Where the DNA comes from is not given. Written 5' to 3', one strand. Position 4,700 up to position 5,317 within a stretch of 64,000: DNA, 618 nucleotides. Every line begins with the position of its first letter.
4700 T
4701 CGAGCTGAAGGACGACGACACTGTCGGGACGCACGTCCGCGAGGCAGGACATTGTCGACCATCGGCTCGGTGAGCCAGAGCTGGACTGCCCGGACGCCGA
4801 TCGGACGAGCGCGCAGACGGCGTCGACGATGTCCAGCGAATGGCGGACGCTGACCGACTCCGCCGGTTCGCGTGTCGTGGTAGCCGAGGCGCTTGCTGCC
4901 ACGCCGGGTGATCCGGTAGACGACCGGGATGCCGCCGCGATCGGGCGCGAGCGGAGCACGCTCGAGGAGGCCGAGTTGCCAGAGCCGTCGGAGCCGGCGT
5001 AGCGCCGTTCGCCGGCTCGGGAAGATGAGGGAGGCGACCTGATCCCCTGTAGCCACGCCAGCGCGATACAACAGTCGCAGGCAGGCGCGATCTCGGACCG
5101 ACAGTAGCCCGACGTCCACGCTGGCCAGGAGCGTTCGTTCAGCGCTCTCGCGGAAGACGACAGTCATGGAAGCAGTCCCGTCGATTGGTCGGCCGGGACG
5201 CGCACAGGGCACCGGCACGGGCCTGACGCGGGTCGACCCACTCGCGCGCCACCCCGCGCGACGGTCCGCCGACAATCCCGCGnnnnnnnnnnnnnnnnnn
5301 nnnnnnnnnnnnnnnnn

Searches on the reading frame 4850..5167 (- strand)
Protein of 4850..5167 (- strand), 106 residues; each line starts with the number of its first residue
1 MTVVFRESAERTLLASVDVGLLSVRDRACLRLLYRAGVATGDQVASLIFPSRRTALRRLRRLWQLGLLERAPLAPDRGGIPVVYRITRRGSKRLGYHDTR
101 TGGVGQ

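Call 73: search_protein_families(library=pfam, proteins=[window:4850-5167:-], max_evalue=0.001)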
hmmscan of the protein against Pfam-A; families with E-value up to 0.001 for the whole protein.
seq(106 aa): 1 family
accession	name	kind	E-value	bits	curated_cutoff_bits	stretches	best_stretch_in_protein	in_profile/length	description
PF13814.12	Replic_Relax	-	9.4e-10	39.3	25.3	1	30-94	1-70/191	Replication-relaxation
